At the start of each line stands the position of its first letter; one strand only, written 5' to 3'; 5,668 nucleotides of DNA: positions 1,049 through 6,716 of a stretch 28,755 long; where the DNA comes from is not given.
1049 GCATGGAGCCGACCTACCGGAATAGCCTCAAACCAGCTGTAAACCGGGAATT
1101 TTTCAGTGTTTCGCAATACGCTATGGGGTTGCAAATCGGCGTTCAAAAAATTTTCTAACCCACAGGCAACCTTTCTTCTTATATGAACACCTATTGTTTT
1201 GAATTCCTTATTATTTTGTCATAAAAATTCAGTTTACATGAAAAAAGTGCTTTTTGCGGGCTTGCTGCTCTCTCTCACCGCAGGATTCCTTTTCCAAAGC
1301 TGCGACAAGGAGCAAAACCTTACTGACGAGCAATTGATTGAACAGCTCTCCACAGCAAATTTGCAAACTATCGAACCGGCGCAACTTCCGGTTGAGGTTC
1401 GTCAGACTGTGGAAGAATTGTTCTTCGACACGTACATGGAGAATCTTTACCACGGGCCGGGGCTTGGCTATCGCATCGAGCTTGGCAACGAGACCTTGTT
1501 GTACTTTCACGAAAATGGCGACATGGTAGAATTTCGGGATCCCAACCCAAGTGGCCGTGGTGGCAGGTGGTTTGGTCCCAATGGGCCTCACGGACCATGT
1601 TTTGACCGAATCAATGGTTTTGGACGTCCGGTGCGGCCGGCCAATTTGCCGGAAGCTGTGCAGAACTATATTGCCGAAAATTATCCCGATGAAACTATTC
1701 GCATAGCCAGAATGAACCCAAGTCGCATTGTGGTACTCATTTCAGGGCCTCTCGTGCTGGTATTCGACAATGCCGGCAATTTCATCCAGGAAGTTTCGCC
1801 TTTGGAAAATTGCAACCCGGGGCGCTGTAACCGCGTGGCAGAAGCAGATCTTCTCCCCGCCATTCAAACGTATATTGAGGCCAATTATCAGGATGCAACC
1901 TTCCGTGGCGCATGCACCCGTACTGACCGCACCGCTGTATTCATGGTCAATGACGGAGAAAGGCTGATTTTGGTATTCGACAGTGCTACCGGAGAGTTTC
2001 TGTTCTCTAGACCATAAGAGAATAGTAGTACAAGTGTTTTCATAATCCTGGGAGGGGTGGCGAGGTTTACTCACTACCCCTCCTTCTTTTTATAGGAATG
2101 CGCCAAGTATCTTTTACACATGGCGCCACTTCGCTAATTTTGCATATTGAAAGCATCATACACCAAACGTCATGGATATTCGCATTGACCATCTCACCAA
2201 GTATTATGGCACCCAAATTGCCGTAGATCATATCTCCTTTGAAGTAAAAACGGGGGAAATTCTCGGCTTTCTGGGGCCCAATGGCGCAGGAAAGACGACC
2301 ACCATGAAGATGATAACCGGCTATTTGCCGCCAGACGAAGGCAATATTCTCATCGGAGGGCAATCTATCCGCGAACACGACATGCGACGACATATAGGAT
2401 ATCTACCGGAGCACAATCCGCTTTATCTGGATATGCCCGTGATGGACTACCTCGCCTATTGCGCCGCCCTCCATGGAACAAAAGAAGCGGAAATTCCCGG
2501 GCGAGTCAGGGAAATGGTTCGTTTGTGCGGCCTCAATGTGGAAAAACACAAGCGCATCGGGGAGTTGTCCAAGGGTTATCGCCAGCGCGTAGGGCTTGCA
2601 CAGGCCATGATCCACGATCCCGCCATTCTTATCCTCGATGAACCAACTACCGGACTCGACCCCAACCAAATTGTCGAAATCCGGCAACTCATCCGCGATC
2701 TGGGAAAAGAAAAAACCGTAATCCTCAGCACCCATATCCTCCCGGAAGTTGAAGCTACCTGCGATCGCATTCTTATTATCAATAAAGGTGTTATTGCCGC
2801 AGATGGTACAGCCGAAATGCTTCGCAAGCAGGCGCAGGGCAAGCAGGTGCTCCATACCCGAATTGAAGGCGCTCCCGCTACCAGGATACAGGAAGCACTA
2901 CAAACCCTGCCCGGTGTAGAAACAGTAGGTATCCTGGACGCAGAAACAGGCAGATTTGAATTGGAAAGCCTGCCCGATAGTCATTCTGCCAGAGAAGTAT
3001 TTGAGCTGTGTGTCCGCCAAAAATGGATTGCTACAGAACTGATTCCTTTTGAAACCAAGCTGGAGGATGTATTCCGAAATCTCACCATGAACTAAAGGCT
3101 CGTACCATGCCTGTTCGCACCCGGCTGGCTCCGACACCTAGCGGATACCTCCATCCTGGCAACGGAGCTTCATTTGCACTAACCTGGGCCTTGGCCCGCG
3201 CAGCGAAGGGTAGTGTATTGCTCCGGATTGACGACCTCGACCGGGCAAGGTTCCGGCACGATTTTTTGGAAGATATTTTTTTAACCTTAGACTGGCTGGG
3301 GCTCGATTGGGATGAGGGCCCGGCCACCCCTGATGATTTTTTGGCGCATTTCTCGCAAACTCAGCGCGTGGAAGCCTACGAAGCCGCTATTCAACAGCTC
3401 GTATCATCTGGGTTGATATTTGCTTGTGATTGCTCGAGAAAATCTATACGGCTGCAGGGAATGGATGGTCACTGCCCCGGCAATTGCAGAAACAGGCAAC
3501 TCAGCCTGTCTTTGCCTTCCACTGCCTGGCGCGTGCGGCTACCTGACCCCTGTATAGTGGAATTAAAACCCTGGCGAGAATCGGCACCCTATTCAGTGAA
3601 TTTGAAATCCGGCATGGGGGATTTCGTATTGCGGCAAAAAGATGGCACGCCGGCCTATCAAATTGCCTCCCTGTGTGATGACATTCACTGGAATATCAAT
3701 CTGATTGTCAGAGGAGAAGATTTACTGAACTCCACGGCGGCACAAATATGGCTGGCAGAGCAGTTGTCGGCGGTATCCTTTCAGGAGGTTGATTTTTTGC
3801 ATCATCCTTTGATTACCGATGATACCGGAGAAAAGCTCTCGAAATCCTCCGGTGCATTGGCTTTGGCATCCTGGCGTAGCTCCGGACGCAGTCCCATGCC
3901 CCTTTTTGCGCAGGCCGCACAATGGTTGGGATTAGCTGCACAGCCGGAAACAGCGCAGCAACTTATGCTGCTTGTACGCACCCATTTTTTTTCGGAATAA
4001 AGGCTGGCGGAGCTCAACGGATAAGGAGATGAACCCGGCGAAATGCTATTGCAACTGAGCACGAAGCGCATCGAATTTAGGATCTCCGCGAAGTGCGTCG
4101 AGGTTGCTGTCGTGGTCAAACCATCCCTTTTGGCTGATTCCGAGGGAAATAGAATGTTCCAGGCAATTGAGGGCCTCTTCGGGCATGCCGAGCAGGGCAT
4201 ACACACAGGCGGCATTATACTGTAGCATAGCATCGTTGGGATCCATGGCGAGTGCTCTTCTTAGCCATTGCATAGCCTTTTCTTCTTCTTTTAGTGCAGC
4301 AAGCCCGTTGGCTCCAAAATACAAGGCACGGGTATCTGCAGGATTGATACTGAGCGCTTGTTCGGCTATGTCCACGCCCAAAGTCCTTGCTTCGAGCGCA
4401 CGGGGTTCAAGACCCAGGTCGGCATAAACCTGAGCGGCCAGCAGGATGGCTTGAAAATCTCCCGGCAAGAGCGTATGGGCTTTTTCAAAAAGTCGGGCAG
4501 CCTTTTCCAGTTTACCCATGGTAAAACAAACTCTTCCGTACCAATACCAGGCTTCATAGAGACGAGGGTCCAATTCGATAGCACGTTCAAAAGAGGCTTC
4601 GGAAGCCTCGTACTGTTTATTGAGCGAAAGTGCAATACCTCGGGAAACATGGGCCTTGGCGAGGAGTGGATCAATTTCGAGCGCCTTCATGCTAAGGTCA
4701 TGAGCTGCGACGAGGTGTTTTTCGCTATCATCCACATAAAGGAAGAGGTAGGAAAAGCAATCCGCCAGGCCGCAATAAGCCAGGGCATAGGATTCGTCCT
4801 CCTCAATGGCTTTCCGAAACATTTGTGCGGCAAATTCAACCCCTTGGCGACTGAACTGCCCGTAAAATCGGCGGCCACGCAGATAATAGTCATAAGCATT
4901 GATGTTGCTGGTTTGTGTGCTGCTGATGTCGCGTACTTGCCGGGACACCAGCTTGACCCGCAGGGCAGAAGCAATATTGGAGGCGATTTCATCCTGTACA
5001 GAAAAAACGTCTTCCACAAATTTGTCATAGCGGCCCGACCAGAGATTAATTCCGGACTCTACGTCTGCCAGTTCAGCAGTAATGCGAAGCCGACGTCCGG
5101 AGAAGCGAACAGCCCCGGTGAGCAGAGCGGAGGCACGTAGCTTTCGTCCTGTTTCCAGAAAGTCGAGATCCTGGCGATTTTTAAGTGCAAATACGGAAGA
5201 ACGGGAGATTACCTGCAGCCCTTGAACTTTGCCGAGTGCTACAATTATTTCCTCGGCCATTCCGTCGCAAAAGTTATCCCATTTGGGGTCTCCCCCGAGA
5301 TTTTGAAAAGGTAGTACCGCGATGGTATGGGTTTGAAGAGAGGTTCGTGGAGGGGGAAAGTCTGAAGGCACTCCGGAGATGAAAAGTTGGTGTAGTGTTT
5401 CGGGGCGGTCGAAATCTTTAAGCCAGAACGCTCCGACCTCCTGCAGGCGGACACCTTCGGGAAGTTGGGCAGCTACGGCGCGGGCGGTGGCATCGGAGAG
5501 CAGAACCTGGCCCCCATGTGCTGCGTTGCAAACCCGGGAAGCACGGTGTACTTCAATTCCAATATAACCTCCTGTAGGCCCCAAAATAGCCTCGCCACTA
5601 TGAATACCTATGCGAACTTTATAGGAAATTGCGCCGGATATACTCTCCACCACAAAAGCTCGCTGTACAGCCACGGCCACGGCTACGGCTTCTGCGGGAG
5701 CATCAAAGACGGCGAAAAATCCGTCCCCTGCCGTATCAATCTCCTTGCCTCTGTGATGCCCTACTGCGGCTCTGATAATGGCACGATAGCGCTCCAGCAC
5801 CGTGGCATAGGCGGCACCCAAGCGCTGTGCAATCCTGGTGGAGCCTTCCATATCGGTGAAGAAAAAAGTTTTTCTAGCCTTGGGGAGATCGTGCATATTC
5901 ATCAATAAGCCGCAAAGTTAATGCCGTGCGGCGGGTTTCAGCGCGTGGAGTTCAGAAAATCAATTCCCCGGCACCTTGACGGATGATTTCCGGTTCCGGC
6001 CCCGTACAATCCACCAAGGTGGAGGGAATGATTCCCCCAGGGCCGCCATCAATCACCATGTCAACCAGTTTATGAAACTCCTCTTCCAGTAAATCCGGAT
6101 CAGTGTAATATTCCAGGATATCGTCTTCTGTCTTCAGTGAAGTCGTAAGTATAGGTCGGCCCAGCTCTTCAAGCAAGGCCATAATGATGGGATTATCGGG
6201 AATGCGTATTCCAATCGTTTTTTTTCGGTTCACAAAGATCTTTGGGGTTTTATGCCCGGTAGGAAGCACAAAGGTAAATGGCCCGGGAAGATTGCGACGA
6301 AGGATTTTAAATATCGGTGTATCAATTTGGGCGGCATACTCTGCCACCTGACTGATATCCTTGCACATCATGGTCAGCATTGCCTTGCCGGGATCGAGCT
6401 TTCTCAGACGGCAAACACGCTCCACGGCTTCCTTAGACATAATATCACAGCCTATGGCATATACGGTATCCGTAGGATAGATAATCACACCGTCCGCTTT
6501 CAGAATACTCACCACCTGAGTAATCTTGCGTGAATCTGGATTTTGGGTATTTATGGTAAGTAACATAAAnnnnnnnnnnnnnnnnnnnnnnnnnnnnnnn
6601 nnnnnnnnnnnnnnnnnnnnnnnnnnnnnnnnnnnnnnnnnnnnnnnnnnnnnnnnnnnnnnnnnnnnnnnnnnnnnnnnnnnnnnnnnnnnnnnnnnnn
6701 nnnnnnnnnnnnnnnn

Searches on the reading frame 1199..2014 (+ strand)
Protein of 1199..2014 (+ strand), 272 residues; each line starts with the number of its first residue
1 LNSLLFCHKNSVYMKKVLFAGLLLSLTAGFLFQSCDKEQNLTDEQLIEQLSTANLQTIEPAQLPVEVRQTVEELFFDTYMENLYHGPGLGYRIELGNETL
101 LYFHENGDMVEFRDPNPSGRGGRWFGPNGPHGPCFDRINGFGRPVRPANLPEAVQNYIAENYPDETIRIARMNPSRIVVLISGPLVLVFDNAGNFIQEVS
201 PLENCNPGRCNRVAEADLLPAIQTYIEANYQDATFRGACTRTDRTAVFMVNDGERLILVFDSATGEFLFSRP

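Call 57: search_protein_families(library=pfam, proteins=[window:1199-2014:+], max_evalue=0.00001)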
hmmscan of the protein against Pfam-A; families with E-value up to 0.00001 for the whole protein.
window:1199-2014:+ (272 aa): 1 family
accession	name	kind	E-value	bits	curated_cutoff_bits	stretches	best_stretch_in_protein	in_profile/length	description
PF11396.14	PepSY_like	-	8.6e-12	45.6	28.3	0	144-196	30-82/83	Putative beta-lactamase-inhibitor-like, PepSY-like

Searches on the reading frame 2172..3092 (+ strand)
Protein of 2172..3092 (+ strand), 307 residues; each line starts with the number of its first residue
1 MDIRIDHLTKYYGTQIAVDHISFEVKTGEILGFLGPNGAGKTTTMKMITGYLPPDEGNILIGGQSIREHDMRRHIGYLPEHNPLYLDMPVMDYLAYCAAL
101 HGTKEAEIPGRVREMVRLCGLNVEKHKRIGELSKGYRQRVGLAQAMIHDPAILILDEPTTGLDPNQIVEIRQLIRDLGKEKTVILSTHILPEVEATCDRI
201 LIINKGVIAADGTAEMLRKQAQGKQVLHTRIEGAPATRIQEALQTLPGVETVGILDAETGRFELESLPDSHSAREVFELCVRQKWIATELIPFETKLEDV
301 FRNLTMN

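Call 57: search_protein_families(library=pfam, proteins=[window:2172-3092:+], max_evalue=0.00001)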
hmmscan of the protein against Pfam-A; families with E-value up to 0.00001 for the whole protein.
window:2172-3092:+ (307 aa): 2 families
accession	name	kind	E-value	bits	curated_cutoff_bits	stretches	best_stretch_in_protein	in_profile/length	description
PF00005.33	ABC_tran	-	2.3e-31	109.7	25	1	19-160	2-137/137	ABC transporter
PF13304.12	AAA_21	-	3.3e-10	41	27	1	131-189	237-299/304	AAA domain, putative AbiEii toxin, Type IV TA system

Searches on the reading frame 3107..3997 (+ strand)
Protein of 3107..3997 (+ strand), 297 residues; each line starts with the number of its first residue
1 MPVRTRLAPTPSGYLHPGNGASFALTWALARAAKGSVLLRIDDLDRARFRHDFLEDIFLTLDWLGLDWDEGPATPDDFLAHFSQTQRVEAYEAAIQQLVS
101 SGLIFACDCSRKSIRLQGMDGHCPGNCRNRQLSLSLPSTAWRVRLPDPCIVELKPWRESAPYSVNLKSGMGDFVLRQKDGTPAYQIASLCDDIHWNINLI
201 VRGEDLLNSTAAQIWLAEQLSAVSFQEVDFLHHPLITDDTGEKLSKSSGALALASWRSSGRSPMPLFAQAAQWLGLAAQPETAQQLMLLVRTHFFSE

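Call 57: search_protein_families(library=pfam, proteins=[window:3107-3997:+], max_evalue=0.00001)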
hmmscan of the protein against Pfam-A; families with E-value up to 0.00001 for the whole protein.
window:3107-3997:+ (297 aa): 1 family
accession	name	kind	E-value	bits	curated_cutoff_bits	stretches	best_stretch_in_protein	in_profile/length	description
PF00749.27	tRNA-synt_1c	-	9.9e-39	133.5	23.4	1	3-269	2-271/314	tRNA synthetases class I (E and Q), catalytic domain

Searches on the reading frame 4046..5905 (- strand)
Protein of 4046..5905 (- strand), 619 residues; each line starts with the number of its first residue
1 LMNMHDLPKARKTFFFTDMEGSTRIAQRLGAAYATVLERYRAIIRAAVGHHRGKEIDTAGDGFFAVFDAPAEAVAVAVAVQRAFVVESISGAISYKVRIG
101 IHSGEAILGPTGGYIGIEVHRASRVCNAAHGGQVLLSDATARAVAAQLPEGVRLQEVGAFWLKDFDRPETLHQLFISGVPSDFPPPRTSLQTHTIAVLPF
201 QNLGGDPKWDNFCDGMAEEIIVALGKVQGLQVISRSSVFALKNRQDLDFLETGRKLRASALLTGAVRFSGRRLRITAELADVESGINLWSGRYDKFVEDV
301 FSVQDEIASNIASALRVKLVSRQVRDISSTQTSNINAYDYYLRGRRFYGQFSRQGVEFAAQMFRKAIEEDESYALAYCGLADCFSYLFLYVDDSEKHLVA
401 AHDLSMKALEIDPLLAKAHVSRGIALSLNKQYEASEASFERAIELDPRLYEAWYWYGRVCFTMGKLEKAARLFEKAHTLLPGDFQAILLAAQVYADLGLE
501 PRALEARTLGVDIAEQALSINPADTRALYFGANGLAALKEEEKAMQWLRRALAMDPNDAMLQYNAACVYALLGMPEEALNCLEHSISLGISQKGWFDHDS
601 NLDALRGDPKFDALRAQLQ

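Call 57: search_protein_families(library=pfam, proteins=[window:4046-5905:-], max_evalue=0.00001)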
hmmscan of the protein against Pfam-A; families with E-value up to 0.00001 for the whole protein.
window:4046-5905:- (619 aa): 13 families
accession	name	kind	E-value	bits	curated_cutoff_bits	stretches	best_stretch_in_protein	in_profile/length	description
PF13431.12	TPR_17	-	5.9e-20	70.3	24.4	0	439-469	2-32/34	Tetratricopeptide repeat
PF07719.23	TPR_2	-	2.6e-19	68.1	27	1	451-483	2-34/34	Tetratricopeptide repeat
PF00515.34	TPR_1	-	1.1e-16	60.3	27.8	0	416-448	1-33/34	Tetratricopeptide repeat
PF13181.12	TPR_8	-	3.8e-15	55.1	25.7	0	416-447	1-32/34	Tetratricopeptide repeat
PF13414.12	TPR_11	-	2.5e-14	53.1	26.8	0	542-573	11-42/42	TPR repeat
PF13428.12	TPR_14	-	4.6e-13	48.9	23.5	0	451-492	2-43/44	Tetratricopeptide repeat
PF00211.25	Guanylate_cyc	-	7e-12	45.8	21.9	1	13-163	10-171/183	Adenylate and Guanylate cyclase catalytic domain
PF13424.12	TPR_12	-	8.3e-12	45.6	30.1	0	542-587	27-73/77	Tetratricopeptide repeat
PF14559.12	TPR_19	-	8.5e-12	45.7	25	0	429-471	4-46/68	Tetratricopeptide repeat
PF13432.12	TPR_16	-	4e-10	40.4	32.7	1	431-482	12-63/65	Tetratricopeptide repeat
PF12895.13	ANAPC3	-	1.3e-08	35.4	27.2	1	429-498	2-70/82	Anaphase-promoting complex, cyclosome, subunit 3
PF13371.12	TPR_9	-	2.5e-08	34.2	35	0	539-587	9-57/73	Tetratricopeptide repeat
PF23914.1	TPR_CcmH_CycH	-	4.1e-06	27.1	42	0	446-554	46-150/158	Cytochrome c-type biogenesis protein H TPR domain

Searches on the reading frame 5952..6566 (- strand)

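Call 57: search_protein_families(library=pfam, proteins=[window:5952-6566:-], max_evalue=0.00001)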
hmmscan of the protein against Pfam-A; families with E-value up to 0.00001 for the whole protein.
window:5952-6566:- (204 aa): 1 family
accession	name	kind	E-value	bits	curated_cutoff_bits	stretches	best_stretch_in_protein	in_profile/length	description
PF01300.24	Sua5_yciO_yrdC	-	7.2e-49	166.1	25.1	1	21-198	2-178/178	Telomere recombination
